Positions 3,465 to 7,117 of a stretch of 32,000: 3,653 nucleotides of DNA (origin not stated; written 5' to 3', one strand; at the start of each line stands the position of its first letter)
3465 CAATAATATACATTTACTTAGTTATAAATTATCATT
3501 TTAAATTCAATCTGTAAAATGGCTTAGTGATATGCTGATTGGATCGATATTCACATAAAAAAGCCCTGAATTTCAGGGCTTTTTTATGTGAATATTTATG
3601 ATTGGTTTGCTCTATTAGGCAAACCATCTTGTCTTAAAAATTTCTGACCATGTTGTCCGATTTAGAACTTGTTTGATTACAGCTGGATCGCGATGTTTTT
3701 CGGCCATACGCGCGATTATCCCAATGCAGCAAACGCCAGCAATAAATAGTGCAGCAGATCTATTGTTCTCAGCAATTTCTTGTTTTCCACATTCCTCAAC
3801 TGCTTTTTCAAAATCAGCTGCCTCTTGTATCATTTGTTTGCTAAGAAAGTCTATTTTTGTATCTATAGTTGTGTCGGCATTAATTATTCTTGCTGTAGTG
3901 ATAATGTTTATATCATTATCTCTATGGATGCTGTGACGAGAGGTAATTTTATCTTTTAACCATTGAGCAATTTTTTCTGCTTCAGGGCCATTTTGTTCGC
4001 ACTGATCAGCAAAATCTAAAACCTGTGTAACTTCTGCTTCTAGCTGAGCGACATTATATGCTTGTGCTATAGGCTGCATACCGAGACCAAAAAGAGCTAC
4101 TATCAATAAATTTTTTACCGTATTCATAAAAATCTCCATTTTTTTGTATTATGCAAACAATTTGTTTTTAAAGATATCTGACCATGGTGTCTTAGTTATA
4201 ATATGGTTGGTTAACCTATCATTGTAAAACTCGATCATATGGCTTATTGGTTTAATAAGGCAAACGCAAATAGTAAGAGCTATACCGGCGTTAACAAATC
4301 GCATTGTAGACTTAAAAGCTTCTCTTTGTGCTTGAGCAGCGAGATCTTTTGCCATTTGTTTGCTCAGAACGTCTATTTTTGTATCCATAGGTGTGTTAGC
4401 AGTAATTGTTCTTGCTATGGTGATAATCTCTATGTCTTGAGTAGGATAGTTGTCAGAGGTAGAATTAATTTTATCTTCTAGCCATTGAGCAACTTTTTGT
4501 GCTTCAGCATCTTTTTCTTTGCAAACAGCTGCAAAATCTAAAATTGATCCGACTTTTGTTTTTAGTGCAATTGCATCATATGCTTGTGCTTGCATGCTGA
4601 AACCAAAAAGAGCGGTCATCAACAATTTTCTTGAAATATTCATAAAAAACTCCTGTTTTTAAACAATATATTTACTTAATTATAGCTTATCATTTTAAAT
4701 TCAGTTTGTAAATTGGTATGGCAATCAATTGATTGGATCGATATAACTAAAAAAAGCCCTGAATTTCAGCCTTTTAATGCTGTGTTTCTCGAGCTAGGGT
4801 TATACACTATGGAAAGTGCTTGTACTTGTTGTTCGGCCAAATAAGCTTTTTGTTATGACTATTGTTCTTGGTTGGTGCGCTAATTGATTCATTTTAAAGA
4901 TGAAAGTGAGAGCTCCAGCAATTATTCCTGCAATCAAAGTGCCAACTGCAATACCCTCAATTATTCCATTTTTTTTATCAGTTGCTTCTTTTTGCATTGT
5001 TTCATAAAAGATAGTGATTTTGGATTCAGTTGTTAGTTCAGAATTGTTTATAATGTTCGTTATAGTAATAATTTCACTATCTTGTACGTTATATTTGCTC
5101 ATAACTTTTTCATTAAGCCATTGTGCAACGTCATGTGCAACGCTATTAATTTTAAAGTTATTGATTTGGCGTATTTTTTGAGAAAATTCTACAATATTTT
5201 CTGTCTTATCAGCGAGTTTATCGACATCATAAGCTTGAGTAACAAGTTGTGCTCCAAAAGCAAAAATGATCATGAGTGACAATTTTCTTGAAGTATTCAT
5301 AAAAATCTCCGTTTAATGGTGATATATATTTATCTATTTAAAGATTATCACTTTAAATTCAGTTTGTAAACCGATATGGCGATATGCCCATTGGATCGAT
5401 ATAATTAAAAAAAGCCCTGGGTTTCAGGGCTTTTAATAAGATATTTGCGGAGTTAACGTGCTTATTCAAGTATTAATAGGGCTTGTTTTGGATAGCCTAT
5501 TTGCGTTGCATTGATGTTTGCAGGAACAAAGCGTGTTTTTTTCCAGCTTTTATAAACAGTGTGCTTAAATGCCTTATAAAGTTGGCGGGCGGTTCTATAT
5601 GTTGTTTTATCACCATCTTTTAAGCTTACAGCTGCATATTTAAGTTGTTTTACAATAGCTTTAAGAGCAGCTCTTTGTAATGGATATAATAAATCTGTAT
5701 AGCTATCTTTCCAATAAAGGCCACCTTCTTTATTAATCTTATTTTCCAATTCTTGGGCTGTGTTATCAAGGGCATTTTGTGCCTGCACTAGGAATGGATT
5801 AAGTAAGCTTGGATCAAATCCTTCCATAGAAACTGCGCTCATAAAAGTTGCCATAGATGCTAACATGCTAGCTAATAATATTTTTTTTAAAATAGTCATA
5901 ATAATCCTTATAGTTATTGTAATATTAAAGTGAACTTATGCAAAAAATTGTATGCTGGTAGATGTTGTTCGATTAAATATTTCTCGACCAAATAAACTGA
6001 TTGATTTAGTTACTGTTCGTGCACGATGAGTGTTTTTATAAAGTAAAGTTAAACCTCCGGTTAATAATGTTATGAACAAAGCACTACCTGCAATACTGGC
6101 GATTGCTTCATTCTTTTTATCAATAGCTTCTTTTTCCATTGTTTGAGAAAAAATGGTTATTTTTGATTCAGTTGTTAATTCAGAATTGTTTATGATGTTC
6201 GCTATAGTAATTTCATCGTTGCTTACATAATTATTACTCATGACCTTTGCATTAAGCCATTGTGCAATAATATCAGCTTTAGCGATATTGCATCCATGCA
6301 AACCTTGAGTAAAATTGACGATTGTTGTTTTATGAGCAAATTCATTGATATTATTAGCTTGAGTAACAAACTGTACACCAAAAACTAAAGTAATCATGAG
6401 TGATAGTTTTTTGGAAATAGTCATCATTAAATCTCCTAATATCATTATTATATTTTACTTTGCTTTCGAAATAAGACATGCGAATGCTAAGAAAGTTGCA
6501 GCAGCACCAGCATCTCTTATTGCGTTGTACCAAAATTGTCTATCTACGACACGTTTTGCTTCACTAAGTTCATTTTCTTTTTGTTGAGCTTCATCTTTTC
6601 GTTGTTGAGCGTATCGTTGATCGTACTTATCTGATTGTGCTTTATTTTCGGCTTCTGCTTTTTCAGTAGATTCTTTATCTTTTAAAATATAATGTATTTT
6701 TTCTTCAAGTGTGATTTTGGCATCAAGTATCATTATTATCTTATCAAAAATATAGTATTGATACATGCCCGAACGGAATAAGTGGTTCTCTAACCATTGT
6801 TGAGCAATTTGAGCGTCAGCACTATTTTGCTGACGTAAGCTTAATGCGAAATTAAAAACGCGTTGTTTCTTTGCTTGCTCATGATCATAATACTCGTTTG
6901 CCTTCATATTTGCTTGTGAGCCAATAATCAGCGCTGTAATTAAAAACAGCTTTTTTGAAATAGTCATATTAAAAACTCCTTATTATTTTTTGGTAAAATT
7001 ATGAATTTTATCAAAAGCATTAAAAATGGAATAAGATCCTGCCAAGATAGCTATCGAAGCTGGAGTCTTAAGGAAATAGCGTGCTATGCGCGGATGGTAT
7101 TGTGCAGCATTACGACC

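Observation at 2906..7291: Eight-gene tandem array of diversified small secreted proteins, most with a C-terminal membrane anchor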

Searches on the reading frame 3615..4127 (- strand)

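Call 6: search_protein_families(library=pfam, proteins=[window:3615-4127:-], max_evalue=1)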
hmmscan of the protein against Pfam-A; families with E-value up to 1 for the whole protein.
window:3615-4127:- (170 aa): 3 families
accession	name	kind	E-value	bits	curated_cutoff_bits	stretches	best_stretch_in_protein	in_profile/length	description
PF14550.11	Peptidase_S78_2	-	0.071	13.6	24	1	67-120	5-58/126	Putative phage serine protease XkdF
PF04756.19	OST3_OST6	-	0.13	12.1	27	0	42-79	119-156/294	OST3 / OST6 family, transporter family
PF15054.11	DUF4535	-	0.52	10.5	28.3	0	20-46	15-41/45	Domain of unknown function (DUF4535)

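Call 29: search_protein_families(library=ncbifam, proteins=[window:3615-4127:-], max_evalue=0.1)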
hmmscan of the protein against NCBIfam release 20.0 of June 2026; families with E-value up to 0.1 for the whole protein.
window:3615-4127:- (170 aa): 1 family
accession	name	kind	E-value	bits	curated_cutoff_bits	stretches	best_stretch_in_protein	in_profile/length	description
NF004402.0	PRK05758.2-2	equivalog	0.041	13.9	115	1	20-92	94-166/179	F0F1 ATP synthase subunit delta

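Call 68: search_protein_families(library=padloc, proteins=[window:3615-4127:-], max_evalue=0.01)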
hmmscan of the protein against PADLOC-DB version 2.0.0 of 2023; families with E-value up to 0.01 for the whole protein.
window:3615-4127:- (170 aa): 1 family
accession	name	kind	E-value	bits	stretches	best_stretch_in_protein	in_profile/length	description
PDLC00124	GajB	-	0.0072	12.8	1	23-111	171-260/738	UrvD helicase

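Call 69: search_protein_families(library=phrogs, proteins=[window:3615-4127:-], max_evalue=0.01)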
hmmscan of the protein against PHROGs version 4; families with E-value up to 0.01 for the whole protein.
window:3615-4127:- (170 aa): 0 families

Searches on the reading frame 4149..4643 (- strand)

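Call 6: search_protein_families(library=pfam, proteins=[window:4149-4643:-], max_evalue=1)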
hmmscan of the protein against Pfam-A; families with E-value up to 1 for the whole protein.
window:4149-4643:- (164 aa): 1 family
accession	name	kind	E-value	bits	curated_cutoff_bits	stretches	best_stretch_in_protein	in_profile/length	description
PF21871.1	Gp6_C-III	-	0.063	13.8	27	1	49-75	19-45/76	Baseplate structural protein gp6, C-terminal domain III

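Call 29: search_protein_families(library=ncbifam, proteins=[window:4149-4643:-], max_evalue=0.1)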
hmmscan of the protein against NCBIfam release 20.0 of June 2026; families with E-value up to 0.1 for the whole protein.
window:4149-4643:- (164 aa): 2 families
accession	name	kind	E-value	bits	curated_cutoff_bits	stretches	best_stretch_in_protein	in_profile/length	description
NF009147.0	PRK12496.1-4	equivalog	0.0042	16.6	311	1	33-115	46-123/170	hypothetical protein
NF000671.1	PRK00033.1-4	equivalog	0.026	14.6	107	1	93-152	32-86/91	ATP-dependent Clp protease adapter ClpS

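Call 68: search_protein_families(library=padloc, proteins=[window:4149-4643:-], max_evalue=0.01)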
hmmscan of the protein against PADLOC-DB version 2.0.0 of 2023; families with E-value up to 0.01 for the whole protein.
window:4149-4643:- (164 aa): 0 families

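Call 69: search_protein_families(library=phrogs, proteins=[window:4149-4643:-], max_evalue=0.01)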
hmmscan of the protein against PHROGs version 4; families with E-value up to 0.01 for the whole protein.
window:4149-4643:- (164 aa): 0 families

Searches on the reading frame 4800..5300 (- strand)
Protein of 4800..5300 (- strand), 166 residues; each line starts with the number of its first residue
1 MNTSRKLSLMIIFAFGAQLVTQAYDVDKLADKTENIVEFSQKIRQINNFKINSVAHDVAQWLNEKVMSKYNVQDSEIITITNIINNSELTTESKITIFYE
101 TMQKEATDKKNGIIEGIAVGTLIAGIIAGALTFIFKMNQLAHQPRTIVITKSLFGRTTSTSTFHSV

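Call 6: search_protein_families(library=pfam, proteins=[window:4800-5300:-], max_evalue=1)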
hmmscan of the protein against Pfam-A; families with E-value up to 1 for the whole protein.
window:4800-5300:- (166 aa): 6 families
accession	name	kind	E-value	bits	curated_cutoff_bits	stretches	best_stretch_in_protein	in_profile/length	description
PF06154.16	CbeA_antitoxin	-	0.092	13.7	27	1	7-81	5-76/101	CbeA_antitoxin, type IV, cytoskeleton bundling-enhancing factor A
PF12558.13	DUF3744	-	0.14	13.3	22.5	1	40-83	28-71/73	ATP-binding cassette cobalt transporter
PF24622.1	TMP_4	-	0.14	12.8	27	1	17-48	16-48/77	Tape measure protein domain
PF18016.8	SAM_3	-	0.15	12.5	22.6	1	50-72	7-29/65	SAM domain (Sterile alpha motif)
PF09659.15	Cas_Csm6_HEPN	-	0.16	12.2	23.4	1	31-105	116-191/193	Cas_Csm6 HEPN domain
PF09716.15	ETRAMP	-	0.32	11.4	29.1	0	89-133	31-75/81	Malarial early transcribed membrane protein (ETRAMP)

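Call 29: search_protein_families(library=ncbifam, proteins=[window:4800-5300:-], max_evalue=0.1)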
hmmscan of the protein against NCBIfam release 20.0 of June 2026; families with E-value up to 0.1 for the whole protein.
window:4800-5300:- (166 aa): 2 families
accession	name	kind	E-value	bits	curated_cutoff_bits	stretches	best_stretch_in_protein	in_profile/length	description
NF005570.0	PRK07247.1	equivalog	0.034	14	226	1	47-114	67-131/195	3'-5' exonuclease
NF041291.1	StbC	equivalog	0.072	13.4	100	0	57-134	38-119/122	plasmid stabilization protein StbC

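Call 68: search_protein_families(library=padloc, proteins=[window:4800-5300:-], max_evalue=0.01)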
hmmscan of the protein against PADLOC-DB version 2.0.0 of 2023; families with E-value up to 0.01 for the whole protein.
window:4800-5300:- (166 aa): 3 families
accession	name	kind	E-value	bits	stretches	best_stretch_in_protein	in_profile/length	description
PDLC01797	CARF1--CARF_HEPN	-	0.00077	16.6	1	32-106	349-423/428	-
PDLC04883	PDC-S05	-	0.009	14.1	0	47-105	14-74/87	-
PDLC04861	PDC-S05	-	0.0099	13.8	0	50-108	18-78/83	-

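Call 69: search_protein_families(library=phrogs, proteins=[window:4800-5300:-], max_evalue=0.01)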
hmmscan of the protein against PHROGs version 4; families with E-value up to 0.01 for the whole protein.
window:4800-5300:- (166 aa): 0 families

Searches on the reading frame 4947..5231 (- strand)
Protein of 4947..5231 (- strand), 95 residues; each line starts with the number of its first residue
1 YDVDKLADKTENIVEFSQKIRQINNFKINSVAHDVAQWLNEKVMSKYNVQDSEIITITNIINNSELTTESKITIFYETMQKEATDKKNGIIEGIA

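Call 46: predict_structure(alignment_id=A5)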
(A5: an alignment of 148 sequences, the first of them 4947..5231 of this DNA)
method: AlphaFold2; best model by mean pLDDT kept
length: 95 residues; sequences in the alignment: 148
mean_pLDDT: 86.4   pTM: 0.77
mean pLDDT of the five models: 86.4, 84.9, 84.0, 83.6, 80.4
residues with pLDDT >= 90: 51; 70-90: 31; 50-70: 13; < 50: 0
segments of 3 or more residues with pLDDT < 50: none
pLDDT, mean of each block of 10 residues (from residue 1): 76 95 85 95 72 90 96 95 85 63
secondary structure, 60 per line:
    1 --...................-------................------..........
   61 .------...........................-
elements in order: H3-21 H29-44 H51-61 H68-94

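Call 52: fold_search(model_id=the predicted structure, library=pdb)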
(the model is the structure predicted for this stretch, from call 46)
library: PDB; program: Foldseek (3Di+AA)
matches with E <= 10: 105; with E <= 0.001: 0
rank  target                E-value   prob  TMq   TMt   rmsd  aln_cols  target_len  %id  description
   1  3rgu_D                1.4e+00  0.23  0.30  0.33  14.0        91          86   15  Structure of Fap-NRa at pH 5.0 (released 2011-12-28)
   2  4ado_B                1.5e+00  0.18  0.28  0.16   9.4        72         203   11  Fusidic acid resistance protein FusB (released 2012-03-07)
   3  6n4n_C                2.3e+00  0.35  0.41  0.25   3.7        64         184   14  Crystal structure of the designed protein DNCR2/danoprevir/NS3a complex (released 2019-09-11)
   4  7vw1_B                2.4e+00  0.09  0.24  0.24   9.0        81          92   15  Structure of a dimeric periplasmic protein bound with cuprous ions (released 2022-01-26)
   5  5ul4                  2.5e+00  0.11  0.31  0.06  14.6       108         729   11  Structure of Cobalamin-dependent S-adenosylmethionine radical enzyme OxsB with aqua-cobalamin and S-adenosylmethionine b (released 2017-04-19)
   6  7rmy                  2.7e+00  0.44  0.44  0.18   3.4        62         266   13  De Novo designed tunable protein pockets, D_3-337 (released 2022-08-03)
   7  6n4n_F                2.7e+00  0.25  0.37  0.22   4.3        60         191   13  Crystal structure of the designed protein DNCR2/danoprevir/NS3a complex (released 2019-09-11)
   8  7unj_B                2.8e+00  0.30  0.40  0.21   3.7        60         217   10  De novo designed chlorophyll dimer protein with Zn pheophorbide a methyl ester matching geometry of purple bacterial s (released 2023-04-19)
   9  8x9p_C                3.0e+00  0.09  0.29  0.27  14.8       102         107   14  HURP (428-534)-alpha-tubulin-beta-tubulin complex (released 2024-10-23)
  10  2lch_MODEL_1_A        3.2e+00  0.10  0.29  0.26   9.9        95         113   13  Solution NMR Structure of a Protein With a Redesigned Hydrophobic Core, Northeast Structural Genomics Consorti (released 2011-05-25)
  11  4u5a_D                3.4e+00  0.07  0.26  0.16  12.3        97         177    9  Sporozoite Protein for Cell Traversal (released 2014-12-24)
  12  5xtp_B                3.5e+00  0.11  0.32  0.14  11.8        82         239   11  Crystal structure of baculoviral sulfhydryl oxidase P33 (H227A mutant) (released 2017-09-13)
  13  3dm5_B                3.5e+00  0.08  0.25  0.09  10.0        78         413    9  Structures of SRP54 and SRP19, the two proteins assembling the ribonucleic core of the Signal Recognition Particle fro (released 2008-11-04)
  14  6xip_C                3.7e+00  0.06  0.23  0.26   9.9        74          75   11  The 1.5 A Crystal Structure of the Co-factor Complex of NSP7 and the C-terminal Domain of NSP8 from SARS CoV-2 (released 2020-07-01)
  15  8snb_6Q               4.0e+00  0.12  0.37  0.23   8.1       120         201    8  atomic model of sea urchin sperm doublet microtubule (48-nm periodicity) (released 2023-06-28)
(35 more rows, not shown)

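Call 63: search_protein_families(library=pfam, alignment_id=A5, max_evalue=0.01)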
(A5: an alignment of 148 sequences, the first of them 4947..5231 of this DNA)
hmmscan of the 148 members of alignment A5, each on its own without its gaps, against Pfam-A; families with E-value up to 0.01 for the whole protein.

A. member 1, window:4947-5231:- (95 aa): 0 families

B. families by the number of members that match (of 148 scanned): 25 families
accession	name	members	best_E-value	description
PF20403.5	DUF6693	1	0.00022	Family of unknown function (DUF6693)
PF05075.19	DUF684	1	0.001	Protein of unknown function (DUF684)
PF12467.13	CMV_1a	1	0.0011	Cucumber mosaic virus 1a protein family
PF16730.10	DnaGprimase_HBD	1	0.0012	DnaG-primase C-terminal, helicase-binding domain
PF18812.6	PBECR3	1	0.0013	phage-Barnase-EndoU-ColicinE5/D-RelE like nuclease3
PF02800.25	Gp_dh_C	1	0.0015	Glyceraldehyde 3-phosphate dehydrogenase, C-terminal domain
PF01544.23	CorA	1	0.0023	CorA-like Mg2+ transporter protein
PF20355.3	DUF6650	1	0.0029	Family of unknown function (DUF6650)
PF11169.13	DUF2956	1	0.003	Protein of unknown function (DUF2956)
PF06983.19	3-dmu-9_3-mt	1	0.0032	3-demethylubiquinone-9 3-methyltransferase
PF05566.18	Pox_vIL-18BP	1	0.0036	Orthopoxvirus interleukin 18 binding protein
PF16696.11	ZFYVE21_C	1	0.0037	Zinc finger FYVE domain-containing protein 21 C-terminus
PF09716.15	ETRAMP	1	0.004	Malarial early transcribed membrane protein (ETRAMP)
PF01474.22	DAHP_synth_2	1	0.0041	Class-II DAHP synthetase family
PF03821.22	Mtp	1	0.0046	Golgi 4-transmembrane spanning transporter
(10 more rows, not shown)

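Call 85: fold_search(model_id=the predicted structure, library=viral)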
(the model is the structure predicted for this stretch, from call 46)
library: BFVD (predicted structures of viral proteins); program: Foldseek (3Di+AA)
matches with E <= 10: 220; with E <= 0.001: 0
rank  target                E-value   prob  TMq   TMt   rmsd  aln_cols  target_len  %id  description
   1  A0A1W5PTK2            3.7e-01  0.41  0.31  0.32   9.2        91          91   18  (no name in the UniProt tables at hand)
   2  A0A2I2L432            5.5e-01  0.84  0.48  0.56   3.7        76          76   17  Uncharacterized protein [Orpheovirus IHUMI-LCC2]
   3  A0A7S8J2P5            9.6e-01  0.33  0.39  0.34  11.2       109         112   16  (no name in the UniProt tables at hand)
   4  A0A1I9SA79            1.0e+00  0.25  0.31  0.27   9.6        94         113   13  Uncharacterized protein [Rhodococcus phage Weasels2]
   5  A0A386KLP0            1.2e+00  0.23  0.31  0.24  13.8        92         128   15  Uncharacterized protein [Microbacterium phage Efeko]
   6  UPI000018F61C         1.5e+00  0.16  0.31  0.15   8.5       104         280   10  (no name look-up for this kind of identifier)
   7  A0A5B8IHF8            1.8e+00  0.15  0.34  0.27  14.5        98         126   13  DUF202 domain-containing protein [Mimiviridae sp. ChoanoV1]
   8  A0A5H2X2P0            1.9e+00  0.16  0.33  0.09   9.5        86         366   22  Encapsidation protein 52K [Crane-associated adenovirus 1]
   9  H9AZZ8                2.0e+00  0.44  0.49  0.09   9.3       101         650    8  VP18 [Haloarcula hispanica icosahedral virus 2]
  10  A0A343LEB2            2.0e+00  0.41  0.47  0.47   9.5        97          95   11  Uncharacterized protein [Leptospira phage LE4]
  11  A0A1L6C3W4            2.0e+00  0.08  0.22  0.20   9.7        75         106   20  (no name in the UniProt tables at hand)
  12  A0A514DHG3            2.2e+00  0.51  0.43  0.42   2.8        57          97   12  Uncharacterized protein [Mycobacterium phage Stephig9]
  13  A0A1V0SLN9            2.2e+00  0.21  0.42  0.43   9.4        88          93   16  Uncharacterized protein [Klosneuvirus KNV1]
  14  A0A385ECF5            2.2e+00  0.12  0.29  0.15  11.5        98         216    9  Uncharacterized protein [Caulobacter phage CcrBL10]
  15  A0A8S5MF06            2.3e+00  0.13  0.30  0.18  10.6       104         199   10  Uncharacterized protein [Siphoviridae sp. ctWuM9]
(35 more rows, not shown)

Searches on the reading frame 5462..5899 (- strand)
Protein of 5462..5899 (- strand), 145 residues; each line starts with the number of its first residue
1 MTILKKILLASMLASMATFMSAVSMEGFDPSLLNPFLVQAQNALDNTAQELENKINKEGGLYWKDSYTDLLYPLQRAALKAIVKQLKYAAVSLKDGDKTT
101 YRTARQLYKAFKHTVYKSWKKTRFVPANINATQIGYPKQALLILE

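Call 6: search_protein_families(library=pfam, proteins=[window:5462-5899:-], max_evalue=1)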
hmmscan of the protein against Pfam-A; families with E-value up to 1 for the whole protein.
window:5462-5899:- (145 aa): 0 families

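Call 29: search_protein_families(library=ncbifam, proteins=[window:5462-5899:-], max_evalue=0.1)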
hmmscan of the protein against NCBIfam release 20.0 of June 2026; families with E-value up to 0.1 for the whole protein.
window:5462-5899:- (145 aa): 1 family
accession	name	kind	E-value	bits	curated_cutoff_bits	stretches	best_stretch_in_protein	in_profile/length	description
TIGR02564.1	cas_Csy1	equivalog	0.0056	15.7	169.4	1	56-135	103-182/385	type I-F CRISPR-associated protein Csy1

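Call 55: find_homologous_proteins(query=window:5462-5899:-, max_evalue=0.01)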
Query window:5462-5899:- (145 aa): 7 proteins with E <= 0.01 among 26 candidates.
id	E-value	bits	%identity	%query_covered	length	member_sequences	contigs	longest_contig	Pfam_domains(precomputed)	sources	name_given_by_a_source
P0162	1.1e-87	309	100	100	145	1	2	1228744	-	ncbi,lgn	-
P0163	2.0e-74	266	85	100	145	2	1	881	-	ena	-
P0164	1.2e-42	163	53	100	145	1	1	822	-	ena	-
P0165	2.8e-40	155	53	93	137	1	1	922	-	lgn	-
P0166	1.7e-18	85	45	83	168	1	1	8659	-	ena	-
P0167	1.7e-18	85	48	83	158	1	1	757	-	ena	-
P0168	1.4e-11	63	39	83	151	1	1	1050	-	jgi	jgi:hypothetical protein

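Call 61: find_encoding_contigs(protein=P0166, flank=10000, max_places=2)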
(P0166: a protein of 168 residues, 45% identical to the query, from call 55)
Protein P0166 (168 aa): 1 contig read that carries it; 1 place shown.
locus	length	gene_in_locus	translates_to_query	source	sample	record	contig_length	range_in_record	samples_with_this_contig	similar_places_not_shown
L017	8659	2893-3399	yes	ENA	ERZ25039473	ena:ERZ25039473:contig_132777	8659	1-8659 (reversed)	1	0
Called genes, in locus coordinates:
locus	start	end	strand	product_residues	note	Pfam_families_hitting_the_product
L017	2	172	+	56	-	?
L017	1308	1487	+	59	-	-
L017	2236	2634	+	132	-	-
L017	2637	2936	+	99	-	-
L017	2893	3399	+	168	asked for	-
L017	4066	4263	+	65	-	-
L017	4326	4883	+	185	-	PF13302:Acetyltransf_3 (weak), PF00583:Acetyltransf_1, PF13673:Acetyltransf_10 (weak), PF13508:Acetyltransf_7, PF08445:FR47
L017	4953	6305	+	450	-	PF07591:PT-HINT (weak)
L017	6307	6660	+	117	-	PF22400:DUF6980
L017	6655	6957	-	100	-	PF01676:Metalloenzyme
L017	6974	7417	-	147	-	PF01676:Metalloenzyme (weak)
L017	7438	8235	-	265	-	PF01676:Metalloenzyme, PF06415:iPGM_N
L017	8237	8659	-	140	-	?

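Call 68: search_protein_families(library=padloc, proteins=[window:5462-5899:-], max_evalue=0.01)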
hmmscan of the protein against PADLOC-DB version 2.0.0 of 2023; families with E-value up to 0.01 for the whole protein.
window:5462-5899:- (145 aa): 1 family
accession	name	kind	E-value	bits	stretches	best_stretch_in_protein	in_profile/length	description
PDLC01028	Cas8f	-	0.0015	15.7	1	56-135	103-182/385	CRISPR type I-F/YPEST-associated protein Csy1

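Call 69: search_protein_families(library=phrogs, proteins=[window:5462-5899:-], max_evalue=0.01)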
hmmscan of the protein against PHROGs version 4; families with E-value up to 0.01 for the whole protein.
window:5462-5899:- (145 aa): 0 families

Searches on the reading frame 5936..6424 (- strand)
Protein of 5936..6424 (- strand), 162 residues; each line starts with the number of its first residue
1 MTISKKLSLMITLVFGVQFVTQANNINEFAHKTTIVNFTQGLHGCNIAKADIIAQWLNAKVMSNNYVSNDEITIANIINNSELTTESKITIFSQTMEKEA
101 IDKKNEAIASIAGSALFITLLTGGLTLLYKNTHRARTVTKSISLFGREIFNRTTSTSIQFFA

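Call 6: search_protein_families(library=pfam, proteins=[window:5936-6424:-], max_evalue=1)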
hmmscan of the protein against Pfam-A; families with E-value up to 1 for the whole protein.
window:5936-6424:- (162 aa): 0 families

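Call 29: search_protein_families(library=ncbifam, proteins=[window:5936-6424:-], max_evalue=0.1)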
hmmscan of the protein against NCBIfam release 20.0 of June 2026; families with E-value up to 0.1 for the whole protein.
window:5936-6424:- (162 aa): 1 family
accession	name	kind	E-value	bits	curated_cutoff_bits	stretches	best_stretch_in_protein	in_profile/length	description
NF002055.0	PRK00886.1-4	equivalog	0.032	13.9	345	1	34-122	101-188/236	2-phosphosulfolactate phosphatase family protein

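Call 68: search_protein_families(library=padloc, proteins=[window:5936-6424:-], max_evalue=0.01)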
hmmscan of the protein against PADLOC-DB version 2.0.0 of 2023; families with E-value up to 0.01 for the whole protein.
window:5936-6424:- (162 aa): 0 families

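Call 69: search_protein_families(library=phrogs, proteins=[window:5936-6424:-], max_evalue=0.01)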
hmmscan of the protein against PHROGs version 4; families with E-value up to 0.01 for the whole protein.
window:5936-6424:- (162 aa): 0 families

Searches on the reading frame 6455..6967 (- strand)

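Call 6: search_protein_families(library=pfam, proteins=[window:6455-6967:-], max_evalue=1)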
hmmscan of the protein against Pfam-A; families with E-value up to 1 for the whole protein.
window:6455-6967:- (170 aa): 5 families
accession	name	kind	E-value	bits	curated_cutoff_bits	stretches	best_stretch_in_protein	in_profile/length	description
PF14933.11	CEP19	-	0.028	15.3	27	1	27-151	16-126/151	CEP19-like protein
PF12539.13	Csm1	-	0.049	14.6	22.6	1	9-54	9-53/84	Chromosome segregation protein Csm1/Pcs1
PF03184.25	DDE_1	-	0.049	13.6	22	1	12-86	20-87/177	DDE superfamily endonuclease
PF11947.13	DUF3464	-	0.053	13.7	25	1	97-169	13-87/149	Photosynthesis affected mutant 68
PF16056.10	DUF4799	-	0.1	12.2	27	1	84-141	171-223/375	Domain of unknown function (DUF4799)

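Call 29: search_protein_families(library=ncbifam, proteins=[window:6455-6967:-], max_evalue=0.1)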
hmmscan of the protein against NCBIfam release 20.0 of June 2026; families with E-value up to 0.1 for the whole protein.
window:6455-6967:- (170 aa): 1 family
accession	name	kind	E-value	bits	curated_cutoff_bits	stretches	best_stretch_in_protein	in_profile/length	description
NF050072.1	ProExpChapSatSMycob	equivalog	0.025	13.5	700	1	74-165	175-273/427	protein export chaperone SatS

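Call 68: search_protein_families(library=padloc, proteins=[window:6455-6967:-], max_evalue=0.01)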
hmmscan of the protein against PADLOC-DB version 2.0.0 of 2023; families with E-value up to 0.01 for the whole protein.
window:6455-6967:- (170 aa): 0 families

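Call 69: search_protein_families(library=phrogs, proteins=[window:6455-6967:-], max_evalue=0.01)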
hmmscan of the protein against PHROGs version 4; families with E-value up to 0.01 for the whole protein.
window:6455-6967:- (170 aa): 0 families
